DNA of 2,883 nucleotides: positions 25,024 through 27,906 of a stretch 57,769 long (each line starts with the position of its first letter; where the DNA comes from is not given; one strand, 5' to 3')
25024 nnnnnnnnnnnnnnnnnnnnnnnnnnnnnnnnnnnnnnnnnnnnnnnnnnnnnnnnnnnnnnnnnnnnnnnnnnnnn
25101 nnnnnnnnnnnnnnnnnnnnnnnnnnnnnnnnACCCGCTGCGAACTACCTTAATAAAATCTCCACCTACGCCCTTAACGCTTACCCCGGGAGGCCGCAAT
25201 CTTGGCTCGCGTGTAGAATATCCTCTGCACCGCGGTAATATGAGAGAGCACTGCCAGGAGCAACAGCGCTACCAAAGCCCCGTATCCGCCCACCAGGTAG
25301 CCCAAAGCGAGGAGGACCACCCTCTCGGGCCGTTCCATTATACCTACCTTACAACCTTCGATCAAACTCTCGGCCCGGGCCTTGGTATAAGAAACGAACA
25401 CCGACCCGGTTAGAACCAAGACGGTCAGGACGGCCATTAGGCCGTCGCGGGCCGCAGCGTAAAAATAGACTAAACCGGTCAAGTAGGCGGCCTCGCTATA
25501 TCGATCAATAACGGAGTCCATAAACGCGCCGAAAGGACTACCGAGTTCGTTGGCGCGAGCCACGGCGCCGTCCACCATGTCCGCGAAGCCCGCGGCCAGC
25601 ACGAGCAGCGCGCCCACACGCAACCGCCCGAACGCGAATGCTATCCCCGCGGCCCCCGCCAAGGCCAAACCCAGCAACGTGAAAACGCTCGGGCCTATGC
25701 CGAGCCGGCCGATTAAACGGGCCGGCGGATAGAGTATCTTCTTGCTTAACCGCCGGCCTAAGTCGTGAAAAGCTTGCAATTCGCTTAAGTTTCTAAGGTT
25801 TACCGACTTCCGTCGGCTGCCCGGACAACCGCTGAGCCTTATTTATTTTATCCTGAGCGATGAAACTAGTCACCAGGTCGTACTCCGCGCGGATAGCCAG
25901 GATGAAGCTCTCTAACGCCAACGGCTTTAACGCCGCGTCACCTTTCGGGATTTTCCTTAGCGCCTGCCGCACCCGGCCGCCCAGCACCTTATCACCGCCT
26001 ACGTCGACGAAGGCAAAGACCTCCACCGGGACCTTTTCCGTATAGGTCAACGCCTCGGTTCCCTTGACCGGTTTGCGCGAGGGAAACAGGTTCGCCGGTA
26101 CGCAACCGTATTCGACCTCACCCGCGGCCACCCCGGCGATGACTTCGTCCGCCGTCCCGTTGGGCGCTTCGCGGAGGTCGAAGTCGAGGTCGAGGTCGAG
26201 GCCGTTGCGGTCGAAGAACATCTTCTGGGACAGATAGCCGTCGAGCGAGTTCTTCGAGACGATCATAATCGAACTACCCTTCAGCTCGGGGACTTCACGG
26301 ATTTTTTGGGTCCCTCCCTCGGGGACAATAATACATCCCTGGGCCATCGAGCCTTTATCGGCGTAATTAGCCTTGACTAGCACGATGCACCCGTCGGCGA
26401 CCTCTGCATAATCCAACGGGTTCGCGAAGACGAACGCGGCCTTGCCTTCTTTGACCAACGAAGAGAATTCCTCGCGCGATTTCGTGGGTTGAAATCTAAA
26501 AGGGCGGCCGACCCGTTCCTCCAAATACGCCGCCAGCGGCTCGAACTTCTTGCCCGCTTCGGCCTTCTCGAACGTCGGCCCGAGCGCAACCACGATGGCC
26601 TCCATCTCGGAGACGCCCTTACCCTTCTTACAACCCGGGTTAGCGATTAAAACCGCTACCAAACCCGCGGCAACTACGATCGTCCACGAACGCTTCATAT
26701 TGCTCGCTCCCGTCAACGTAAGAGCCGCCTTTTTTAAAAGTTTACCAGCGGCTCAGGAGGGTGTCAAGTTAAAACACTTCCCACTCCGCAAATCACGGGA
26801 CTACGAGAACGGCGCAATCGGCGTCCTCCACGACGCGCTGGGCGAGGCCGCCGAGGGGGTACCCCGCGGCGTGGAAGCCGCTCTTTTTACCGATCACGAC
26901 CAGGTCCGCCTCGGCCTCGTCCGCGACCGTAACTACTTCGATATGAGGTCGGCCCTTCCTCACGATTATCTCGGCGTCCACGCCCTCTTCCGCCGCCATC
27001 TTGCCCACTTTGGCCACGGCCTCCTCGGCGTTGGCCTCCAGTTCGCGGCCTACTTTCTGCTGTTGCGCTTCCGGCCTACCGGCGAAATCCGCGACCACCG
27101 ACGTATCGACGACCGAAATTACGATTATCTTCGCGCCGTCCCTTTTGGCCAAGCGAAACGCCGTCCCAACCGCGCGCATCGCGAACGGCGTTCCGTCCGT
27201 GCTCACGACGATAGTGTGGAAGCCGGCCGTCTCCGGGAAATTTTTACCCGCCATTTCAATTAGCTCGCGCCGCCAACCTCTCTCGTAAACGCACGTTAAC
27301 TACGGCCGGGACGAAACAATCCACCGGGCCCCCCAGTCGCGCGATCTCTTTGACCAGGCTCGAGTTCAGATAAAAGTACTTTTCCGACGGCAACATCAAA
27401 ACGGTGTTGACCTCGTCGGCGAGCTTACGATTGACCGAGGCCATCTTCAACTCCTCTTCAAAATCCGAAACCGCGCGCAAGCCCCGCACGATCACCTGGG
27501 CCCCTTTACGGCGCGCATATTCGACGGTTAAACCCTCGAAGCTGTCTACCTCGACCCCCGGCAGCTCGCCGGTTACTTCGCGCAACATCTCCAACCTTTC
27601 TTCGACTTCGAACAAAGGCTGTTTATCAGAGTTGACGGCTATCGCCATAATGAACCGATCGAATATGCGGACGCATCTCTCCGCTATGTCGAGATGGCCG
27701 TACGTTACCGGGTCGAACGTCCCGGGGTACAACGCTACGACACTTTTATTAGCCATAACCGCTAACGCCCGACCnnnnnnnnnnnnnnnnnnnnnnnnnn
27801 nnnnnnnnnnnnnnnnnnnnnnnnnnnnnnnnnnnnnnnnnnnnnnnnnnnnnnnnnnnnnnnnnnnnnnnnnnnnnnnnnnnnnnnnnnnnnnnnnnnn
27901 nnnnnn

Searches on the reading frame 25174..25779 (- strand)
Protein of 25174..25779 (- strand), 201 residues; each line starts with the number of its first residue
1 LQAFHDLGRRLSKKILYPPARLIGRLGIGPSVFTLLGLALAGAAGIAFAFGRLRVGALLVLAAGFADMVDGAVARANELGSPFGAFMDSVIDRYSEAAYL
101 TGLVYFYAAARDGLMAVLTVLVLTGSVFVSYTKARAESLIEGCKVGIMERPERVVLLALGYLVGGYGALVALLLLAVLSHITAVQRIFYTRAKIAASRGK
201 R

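Call 60: search_protein_families(library=pfam, proteins=[window:25174-25779:-], max_evalue=0.00001)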
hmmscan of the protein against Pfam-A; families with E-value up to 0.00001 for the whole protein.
window:25174-25779:- (201 aa): 1 family
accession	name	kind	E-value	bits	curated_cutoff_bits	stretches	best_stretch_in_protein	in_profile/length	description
PF01066.26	CDP-OH_P_transf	-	1e-11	45.9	22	1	30-161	4-131/152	CDP-alcohol phosphatidyltransferase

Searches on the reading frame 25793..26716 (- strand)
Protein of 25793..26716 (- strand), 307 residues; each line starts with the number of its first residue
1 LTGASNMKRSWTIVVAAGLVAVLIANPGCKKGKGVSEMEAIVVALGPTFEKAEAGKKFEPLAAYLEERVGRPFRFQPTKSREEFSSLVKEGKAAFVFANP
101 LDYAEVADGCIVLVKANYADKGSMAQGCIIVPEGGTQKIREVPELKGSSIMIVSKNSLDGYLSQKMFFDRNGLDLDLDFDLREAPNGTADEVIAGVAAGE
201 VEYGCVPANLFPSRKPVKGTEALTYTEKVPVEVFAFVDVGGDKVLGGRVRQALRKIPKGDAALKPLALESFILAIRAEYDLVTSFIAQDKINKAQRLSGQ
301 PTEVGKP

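Call 60: search_protein_families(library=pfam, proteins=[window:25793-26716:-], max_evalue=0.00001)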
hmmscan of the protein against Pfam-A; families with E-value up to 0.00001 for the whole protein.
window:25793-26716:- (307 aa): 1 family
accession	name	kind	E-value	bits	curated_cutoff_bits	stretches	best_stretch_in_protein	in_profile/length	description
PF12974.12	Phosphonate-bd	-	5e-28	98.5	27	1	46-279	4-242/242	ABC transporter, phosphonate, periplasmic substrate-binding protein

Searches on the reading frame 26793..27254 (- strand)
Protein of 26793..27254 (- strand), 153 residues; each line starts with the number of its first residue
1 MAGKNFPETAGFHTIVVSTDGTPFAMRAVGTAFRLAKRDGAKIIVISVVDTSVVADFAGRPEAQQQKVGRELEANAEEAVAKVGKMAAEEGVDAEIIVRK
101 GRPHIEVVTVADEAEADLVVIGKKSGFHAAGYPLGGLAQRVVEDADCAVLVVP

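Call 61: search_protein_families(library=pfam, proteins=[window:26793-27254:-], max_evalue=0.00001)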
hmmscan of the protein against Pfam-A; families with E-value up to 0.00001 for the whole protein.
window:26793-27254:- (153 aa): 1 family
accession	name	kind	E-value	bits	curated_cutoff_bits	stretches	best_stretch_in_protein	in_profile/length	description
PF00582.32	Usp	-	1.3e-23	84.6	24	1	12-153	2-141/141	Universal stress protein family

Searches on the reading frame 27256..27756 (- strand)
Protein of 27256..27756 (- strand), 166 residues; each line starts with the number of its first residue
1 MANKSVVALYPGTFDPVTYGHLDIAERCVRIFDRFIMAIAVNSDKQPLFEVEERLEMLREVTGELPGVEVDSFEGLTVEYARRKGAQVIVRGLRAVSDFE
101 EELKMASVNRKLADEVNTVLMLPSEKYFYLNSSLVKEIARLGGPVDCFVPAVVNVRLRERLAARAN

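Call 61: search_protein_families(library=pfam, proteins=[window:27256-27756:-], max_evalue=0.00001)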
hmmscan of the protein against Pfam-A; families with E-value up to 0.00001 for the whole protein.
window:27256-27756:- (166 aa): 1 family
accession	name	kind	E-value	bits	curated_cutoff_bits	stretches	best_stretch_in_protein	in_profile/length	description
PF01467.32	CTP_transf_like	-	3.2e-27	95.8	21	1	9-137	1-132/133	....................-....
